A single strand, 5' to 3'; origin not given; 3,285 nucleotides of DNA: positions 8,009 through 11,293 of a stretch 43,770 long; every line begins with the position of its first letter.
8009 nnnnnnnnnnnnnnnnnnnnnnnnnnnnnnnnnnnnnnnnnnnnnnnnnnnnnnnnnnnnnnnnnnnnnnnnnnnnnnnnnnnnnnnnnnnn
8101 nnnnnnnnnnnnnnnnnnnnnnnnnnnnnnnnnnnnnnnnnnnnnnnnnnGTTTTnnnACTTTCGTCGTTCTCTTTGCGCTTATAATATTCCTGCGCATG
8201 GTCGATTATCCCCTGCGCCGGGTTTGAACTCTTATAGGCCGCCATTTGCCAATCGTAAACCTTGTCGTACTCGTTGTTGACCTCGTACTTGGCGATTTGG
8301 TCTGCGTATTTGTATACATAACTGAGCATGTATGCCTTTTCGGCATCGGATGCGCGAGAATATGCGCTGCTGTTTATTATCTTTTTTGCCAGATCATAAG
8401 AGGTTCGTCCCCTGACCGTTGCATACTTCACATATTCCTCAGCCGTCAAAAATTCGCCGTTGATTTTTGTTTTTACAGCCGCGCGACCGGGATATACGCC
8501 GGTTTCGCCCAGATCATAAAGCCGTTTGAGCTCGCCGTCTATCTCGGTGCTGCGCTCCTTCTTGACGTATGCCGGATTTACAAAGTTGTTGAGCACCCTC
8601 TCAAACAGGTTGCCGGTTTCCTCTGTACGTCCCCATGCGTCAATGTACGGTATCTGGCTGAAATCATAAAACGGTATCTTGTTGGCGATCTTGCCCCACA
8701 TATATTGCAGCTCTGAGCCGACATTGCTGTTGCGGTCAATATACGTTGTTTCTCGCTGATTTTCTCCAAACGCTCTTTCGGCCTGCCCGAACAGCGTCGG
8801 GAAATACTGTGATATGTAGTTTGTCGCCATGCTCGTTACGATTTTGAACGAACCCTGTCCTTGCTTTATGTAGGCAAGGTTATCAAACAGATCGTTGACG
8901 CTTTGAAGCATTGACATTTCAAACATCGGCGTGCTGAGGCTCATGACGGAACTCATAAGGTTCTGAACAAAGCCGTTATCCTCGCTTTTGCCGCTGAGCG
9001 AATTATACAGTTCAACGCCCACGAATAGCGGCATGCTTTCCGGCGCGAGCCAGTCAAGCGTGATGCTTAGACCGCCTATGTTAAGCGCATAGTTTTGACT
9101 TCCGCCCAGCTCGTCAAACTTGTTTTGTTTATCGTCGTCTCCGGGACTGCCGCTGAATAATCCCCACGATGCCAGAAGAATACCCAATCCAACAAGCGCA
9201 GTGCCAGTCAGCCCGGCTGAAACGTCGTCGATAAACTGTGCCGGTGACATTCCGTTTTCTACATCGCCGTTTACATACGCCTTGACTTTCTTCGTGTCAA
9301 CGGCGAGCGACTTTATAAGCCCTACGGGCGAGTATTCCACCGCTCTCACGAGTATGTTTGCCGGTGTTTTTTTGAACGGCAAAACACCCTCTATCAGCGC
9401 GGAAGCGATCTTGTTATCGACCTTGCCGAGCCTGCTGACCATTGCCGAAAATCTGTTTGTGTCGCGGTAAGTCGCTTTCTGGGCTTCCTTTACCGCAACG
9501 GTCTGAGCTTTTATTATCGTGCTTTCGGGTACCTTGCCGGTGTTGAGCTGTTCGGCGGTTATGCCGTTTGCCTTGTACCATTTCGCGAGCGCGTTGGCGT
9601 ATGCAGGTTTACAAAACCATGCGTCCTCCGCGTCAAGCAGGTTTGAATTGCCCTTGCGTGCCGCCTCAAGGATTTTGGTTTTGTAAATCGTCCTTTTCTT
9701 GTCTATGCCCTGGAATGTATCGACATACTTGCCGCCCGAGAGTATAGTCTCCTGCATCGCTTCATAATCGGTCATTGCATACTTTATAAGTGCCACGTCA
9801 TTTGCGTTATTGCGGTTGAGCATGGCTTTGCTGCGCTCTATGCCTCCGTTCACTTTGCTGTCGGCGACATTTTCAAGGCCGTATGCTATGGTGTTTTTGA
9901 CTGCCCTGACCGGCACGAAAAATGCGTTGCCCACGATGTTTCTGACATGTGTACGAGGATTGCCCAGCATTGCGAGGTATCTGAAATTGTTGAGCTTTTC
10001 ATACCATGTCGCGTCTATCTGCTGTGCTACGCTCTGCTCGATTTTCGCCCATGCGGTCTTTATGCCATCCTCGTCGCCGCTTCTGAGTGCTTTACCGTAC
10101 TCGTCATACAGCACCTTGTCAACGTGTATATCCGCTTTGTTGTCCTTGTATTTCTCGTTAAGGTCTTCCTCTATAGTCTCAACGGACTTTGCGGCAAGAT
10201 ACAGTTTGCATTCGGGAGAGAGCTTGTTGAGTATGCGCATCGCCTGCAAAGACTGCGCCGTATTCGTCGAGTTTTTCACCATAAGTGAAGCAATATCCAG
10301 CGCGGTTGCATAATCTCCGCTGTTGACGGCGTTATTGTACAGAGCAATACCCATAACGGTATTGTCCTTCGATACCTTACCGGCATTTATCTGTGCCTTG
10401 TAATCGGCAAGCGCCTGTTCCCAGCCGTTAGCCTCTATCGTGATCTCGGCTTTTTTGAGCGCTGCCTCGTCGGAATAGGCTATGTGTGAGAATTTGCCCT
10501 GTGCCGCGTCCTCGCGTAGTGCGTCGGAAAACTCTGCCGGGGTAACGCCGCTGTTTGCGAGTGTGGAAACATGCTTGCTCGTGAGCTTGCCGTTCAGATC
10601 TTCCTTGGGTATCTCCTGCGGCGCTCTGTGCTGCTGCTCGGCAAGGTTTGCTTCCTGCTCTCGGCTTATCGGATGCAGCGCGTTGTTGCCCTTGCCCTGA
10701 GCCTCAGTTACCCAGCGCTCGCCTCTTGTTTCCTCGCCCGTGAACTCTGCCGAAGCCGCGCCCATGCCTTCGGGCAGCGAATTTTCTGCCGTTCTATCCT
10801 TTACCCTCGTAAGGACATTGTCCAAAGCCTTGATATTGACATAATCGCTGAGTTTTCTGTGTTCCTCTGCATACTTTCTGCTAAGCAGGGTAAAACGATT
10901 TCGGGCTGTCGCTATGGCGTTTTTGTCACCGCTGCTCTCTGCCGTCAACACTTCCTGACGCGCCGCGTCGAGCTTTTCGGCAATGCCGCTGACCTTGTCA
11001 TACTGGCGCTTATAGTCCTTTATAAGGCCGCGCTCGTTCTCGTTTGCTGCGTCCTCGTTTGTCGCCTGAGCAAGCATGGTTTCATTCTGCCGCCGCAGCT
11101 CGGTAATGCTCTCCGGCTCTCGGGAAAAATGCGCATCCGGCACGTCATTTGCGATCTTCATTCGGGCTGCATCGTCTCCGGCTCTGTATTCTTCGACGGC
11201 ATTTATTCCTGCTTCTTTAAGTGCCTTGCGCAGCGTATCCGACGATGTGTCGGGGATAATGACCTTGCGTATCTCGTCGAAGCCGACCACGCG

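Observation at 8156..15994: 2612-aa giant multidomain (polyvalent-type) protein with a zincin motif in a tail-tube-less structural module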

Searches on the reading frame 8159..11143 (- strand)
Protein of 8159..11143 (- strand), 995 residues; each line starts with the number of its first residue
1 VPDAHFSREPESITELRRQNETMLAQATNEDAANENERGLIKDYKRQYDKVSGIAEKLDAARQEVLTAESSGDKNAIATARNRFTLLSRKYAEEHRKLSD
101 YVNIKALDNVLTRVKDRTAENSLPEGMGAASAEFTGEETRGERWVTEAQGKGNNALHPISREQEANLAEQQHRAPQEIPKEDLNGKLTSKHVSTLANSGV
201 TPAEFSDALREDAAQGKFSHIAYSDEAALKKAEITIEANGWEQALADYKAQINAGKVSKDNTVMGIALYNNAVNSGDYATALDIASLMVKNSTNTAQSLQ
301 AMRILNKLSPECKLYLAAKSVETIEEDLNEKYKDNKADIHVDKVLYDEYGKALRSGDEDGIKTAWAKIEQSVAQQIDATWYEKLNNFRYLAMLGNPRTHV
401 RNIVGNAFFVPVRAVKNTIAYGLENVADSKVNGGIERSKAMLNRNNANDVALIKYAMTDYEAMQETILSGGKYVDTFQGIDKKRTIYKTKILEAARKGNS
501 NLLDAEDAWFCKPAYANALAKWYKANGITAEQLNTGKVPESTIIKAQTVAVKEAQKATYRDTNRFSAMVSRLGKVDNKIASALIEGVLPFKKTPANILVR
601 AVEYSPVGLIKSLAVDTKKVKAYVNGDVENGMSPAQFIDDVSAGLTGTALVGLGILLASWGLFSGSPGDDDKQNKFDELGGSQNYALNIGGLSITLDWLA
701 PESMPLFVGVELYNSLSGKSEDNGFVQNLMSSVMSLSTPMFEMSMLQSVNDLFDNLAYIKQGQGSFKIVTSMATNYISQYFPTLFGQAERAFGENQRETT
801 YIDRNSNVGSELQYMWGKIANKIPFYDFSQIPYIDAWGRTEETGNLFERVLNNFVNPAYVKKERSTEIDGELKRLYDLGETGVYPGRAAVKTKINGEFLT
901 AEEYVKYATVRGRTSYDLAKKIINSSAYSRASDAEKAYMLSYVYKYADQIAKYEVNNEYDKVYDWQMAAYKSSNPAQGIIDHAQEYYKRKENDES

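Call 29: search_protein_representatives(protein=window:8159-11143:-)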
Query: 995 residues. Proteins with E-value up to 0.001 (for the whole library): 6784; up to 1e-10: 5109; up to 1e-30: 3268. The best 150 are listed.
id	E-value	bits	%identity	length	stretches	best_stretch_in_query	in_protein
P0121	0.0e+00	1834.9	82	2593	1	1-995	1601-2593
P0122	0.0e+00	1680.4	75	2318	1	1-993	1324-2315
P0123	0.0e+00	1516.4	71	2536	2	120-993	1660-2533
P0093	0.0e+00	1499.0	70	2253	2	121-991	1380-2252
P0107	0.0e+00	1132.9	57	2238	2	153-992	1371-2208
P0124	5.4e-291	984.5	56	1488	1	116-989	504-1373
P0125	5.4e-285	964.6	55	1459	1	119-981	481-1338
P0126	5.8e-284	961.2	55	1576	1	120-988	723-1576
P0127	3.0e-281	952.2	54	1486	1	119-983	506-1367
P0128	3.0e-256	869.5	51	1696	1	120-983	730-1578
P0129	3.2e-240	816.5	49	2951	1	123-953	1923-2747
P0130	1.7e-239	814.1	51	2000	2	435-978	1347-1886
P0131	2.9e-233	793.4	49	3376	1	116-950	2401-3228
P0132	4.4e-213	726.6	47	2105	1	125-979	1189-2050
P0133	1.3e-211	721.8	47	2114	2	336-983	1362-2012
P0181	2.9e-190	651.1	46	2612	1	176-958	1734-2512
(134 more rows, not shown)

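Call 33: predict_structure(alignment_id=A1)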
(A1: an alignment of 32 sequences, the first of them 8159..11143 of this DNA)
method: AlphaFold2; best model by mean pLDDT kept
length: 995 residues; sequences in the alignment: 32
mean_pLDDT: 55.3   pTM: 0.30
mean pLDDT of the five models: 55.3, 52.3, 49.3, 49.0, 48.3
residues with pLDDT >= 90: 8; 70-90: 314; 50-70: 234; < 50: 439
segments of 3 or more residues with pLDDT < 50: 1-10, 119-204, 327-343, 375-428, 430-440, 470-500, 561-595, 660-702, 718-726, 729-831, 842-863
pLDDT, mean of each block of 10 residues (from residue 1): 33 66 79 78 87 86 81 81 85 84 78 67 28 30 32 32 33 29 33 31 50 63 74 82 78 68 82 73 71 56 65 55 48 45 50 50 54 45 29 26 32 38 46 41 64 78 65 29 40 43 53 69 74 77 72 59 40 34 33 50 58 67 61 56 56 55 36 35 32 36 55 52 47 46 33 30 29 27 25 24 28 29 28 67 43 30 62 81 73 73 80 90 88 87 89 79 75 84 81 56
secondary structure, 60 per line:
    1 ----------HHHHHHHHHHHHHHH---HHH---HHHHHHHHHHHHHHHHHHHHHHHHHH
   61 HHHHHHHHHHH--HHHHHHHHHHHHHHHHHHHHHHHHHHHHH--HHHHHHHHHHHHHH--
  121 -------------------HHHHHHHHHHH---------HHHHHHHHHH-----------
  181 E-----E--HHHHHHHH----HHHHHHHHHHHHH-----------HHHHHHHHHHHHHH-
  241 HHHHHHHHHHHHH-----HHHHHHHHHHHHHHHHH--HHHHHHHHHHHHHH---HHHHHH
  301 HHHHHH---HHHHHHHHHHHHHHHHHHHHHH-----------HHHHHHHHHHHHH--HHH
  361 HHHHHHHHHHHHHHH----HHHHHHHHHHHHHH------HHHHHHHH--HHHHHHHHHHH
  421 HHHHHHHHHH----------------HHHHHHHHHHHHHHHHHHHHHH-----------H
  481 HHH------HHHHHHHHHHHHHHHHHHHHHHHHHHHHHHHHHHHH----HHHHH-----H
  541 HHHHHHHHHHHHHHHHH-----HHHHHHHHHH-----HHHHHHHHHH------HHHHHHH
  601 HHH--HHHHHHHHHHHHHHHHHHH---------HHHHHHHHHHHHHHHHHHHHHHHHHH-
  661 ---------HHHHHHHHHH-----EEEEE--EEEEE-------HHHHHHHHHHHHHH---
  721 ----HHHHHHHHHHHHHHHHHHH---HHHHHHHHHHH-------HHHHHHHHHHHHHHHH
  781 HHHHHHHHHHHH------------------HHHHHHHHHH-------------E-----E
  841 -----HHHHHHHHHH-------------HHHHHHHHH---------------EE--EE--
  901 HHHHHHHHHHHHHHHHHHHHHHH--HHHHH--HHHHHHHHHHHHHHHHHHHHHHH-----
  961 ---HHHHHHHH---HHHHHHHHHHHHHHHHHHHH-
elements in order (helices of 4 or more, strands of 3 or more residues): H11-25 H35-71 H74-102 H105-118 H140-150 H160-169 H190-197 H202-214 H226-239 H241-253 H259-275 H278-291 H295-306 H310-331 H343-355 H358-375 H380-393 H400-407 H410-430 H447-468 H480-483 H490-525 H530-534 H540-557 H563-572 H578-587 H594-603 H606-624 H634-659 H670-679 E685-689 E692-696 H704-717 H725-743 H747-757 H765-792 H811-820 H846-855 H869-877 H901-923 H926-930 H933-955 H964-971 H975-994

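Call 43: find_related_loci(query=A1, collection=genome_contigs, flank=10000)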
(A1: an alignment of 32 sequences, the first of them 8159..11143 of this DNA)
Query A1 (995 aa) in genome_contigs; peptide patterns used: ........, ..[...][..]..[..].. (x = any residue, [..] = any of these).
219 stretches matched a pattern; 95 encode a relative of the query (tblastn E <= 1e-3); the best 80 are kept; 80 distinct loci.
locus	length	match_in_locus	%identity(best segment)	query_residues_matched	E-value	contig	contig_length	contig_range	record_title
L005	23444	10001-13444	87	6-991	0e+0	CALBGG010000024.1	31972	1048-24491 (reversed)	MAG TPA_asm: uncultured Clostridia bacterium isolate SRR1747065_bin.49_CONCOCT_v1.1_MAG genome assembly, contig: ERZ8082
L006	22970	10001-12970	85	5-995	0e+0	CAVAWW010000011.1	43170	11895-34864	bacterium isolate H07622-L1_cleanbin_000020 genome assembly, contig: Spades_H07622-L1_contig_471, whole genome shotgun s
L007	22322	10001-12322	46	177-957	0e+0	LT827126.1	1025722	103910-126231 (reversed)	Pseudoflavonifractor sp. Marseille-P3106 genome assembly, scaffold: scaffold00020, whole genome shotgun sequence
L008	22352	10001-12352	45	177-961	0e+0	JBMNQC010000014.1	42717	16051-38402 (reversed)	MAG: Candidatus Heteroscillospira sp. isolate SBF912SR2HQ0082 scaffold_3538_c1, whole genome shotgun sequence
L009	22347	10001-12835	39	23-989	0e+0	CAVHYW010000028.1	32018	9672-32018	bacterium isolate G02653-L1_cleanbin_000028 genome assembly, contig: Spades_G02653-L1_contig_966, whole genome shotgun s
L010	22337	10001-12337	45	177-957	0e+0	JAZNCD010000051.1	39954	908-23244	MAG: Clostridia bacterium isolate T1900044737_TS20190203.MAGScoT_cleanbin_000007 SGB_2029_k141_2083293, whole genome sho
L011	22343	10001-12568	41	148-993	0e+0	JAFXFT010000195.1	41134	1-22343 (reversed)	MAG: Oscillospiraceae bacterium isolate RGIG6375 Sheep_Rectum-4__c637007, whole genome shotgun sequence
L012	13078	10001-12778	40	23-960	0e+0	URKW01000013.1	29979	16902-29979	uncultured Clostridiales bacterium isolate UMGS1099 genome assembly, contig: NODE_752_length_29979_cov_10.754378, whole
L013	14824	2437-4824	43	178-965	0e+0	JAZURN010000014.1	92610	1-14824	MAG: Ructibacterium sp. isolate T1900044851_TS20190317.MAGScoT_cleanbin_000020 SGB_3024_k141_2658212, whole genome shotg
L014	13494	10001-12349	45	177-957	0e+0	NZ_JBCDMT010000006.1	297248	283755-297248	Pseudoflavonifractor phocaeensis strain 1362 6, whole genome shotgun sequence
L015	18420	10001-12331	43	178-956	0e+0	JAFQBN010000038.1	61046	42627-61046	MAG: Oscillospiraceae bacterium isolate RGIG1669 Goat_Cecum-1__c780276, whole genome shotgun sequence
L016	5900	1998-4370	43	178-957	0e+0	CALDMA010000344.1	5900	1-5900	MAG TPA_asm: uncultured Oscillospiraceae bacterium isolate SRR1747033_bin.25_CONCOCT_v1.1_MAG genome assembly, contig: E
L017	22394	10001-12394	43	168-957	0e+0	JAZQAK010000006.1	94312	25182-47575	MAG: Feifaniaceae bacterium isolate T1900044642_TS20190108.MAGScoT_cleanbin_000095 SGB_1294_k141_36632, whole genome sho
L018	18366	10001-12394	43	168-957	2e-180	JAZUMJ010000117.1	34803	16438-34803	MAG: Ructibacterium sp. isolate T1900044894_TS20190360.MAGScoT_cleanbin_000033 SGB_3279_k141_2063723, whole genome shotg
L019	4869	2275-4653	42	177-957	0e+0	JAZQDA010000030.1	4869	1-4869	MAG: Clostridia bacterium isolate T1900044637_TS20190103.MAGScoT_cleanbin_000028 SGB_1181_k141_828001, whole genome shot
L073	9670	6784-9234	30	106-951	4e-113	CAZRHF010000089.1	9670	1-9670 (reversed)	MAG TPA_asm: uncultured Eubacteriales bacterium isolate SRP315200_co1_92 genome assembly, contig: NODE_16030_length_9670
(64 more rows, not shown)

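Call 53: fold_search(model_id=the predicted structure, library=pdb)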
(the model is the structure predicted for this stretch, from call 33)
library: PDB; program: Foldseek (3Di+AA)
matches with E <= 10: 87; with E <= 0.001: 0
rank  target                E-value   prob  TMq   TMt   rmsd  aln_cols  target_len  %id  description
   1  7use_A                7.0e-01  0.03  0.06  0.06  39.2      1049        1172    9  Cryo-EM structure of WAVE regulatory complex with Rac1 bound on both A and D site (released 2022-09-21)
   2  8jxh_D                8.7e-01  1.00  0.08  0.65   4.1       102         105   20  rat megalin RAP complex wingA (released 2024-06-19)
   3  8tar_S                9.9e-01  0.07  0.08  0.13  24.5       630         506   12  APC/C-CDH1-UBE2C-Ubiquitin-CyclinB-NTD (released 2023-09-27)
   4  2fcw_A                1.1e+00  1.00  0.08  0.60   6.0       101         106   20  Structure of a Complex Between the Pair of the LDL Receptor Ligand-Binding Modules 3-4 and the Receptor Associated Pro (released 2006-05-16)
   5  4g0h                  1.2e+00  0.18  0.08  0.14  20.1       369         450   12  Crystal structure of the N-terminal domain of Helicobacter pylori CagA protein (released 2012-08-22)
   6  7usd_A                1.2e+00  0.03  0.08  0.07  39.4      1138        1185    9  Cryo-EM structure of D-site Rac1-bound WAVE Regulatory Complex (released 2022-09-21)
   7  8jut_C                1.3e+00  0.99  0.08  0.38   5.3       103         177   23  rat megalin RAP complex (released 2024-06-19)
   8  6zbc_A                1.3e+00  0.02  0.06  0.07  32.3       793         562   11  Merozoite surface protein 1 (MSP-1) from Plasmodium falciparum, main conformation (released 2021-05-19)
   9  6zp4_C                1.5e+00  0.03  0.07  0.09  36.5       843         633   10  SARS-CoV-2 Nsp1 bound to a human 43S preinitiation ribosome complex - state 2 (released 2020-07-29)
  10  6zbf_A                1.6e+00  0.10  0.06  0.11  30.5       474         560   10  Merozoite surface protein 1 (MSP-1) from Plasmodium falciparum, alternative conformation 3 (released 2021-05-19)
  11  9qaw_K                1.6e+00  0.94  0.08  0.56  12.0       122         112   19  CryoEM structure of the human LRP2 receptor ectodomain in complex with LRPAP1 (released 2026-03-11)
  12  6zbd_A                1.9e+00  0.02  0.05  0.07  32.4       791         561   12  Merozoite surface protein 1 (MSP-1) from Plasmodium falciparum, alternative conformation 2 (released 2021-05-19)
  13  9gm7_A                2.0e+00  0.01  0.06  0.05  84.1      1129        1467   12  MukBEF in a nucleotide-bound state with open neck gate (monomer) (released 2025-03-26)
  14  4bsm                  2.6e+00  0.02  0.08  0.08  27.7       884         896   11  Crystal structure of the Nuclear Export Receptor CRM1 (exportin-1) lacking the C-terminal helical extension at 4.5A (released 2013-07-31)
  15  6zvr_DB               3.4e+00  0.77  0.07  0.42  23.0       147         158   16  C11 symmetry: Bacterial Vipp1 and PspA are members of the ancient ESCRT-III membrane-remodeling superfamily. (released 2021-08-04)
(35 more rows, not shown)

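Call 68: search_dna_similar(query=window:8159-11143:-, collection=plasmids, mode=protein, max_evalue=0.001, max_rows=10)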
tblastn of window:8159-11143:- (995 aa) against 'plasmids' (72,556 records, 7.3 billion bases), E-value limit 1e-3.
No match.
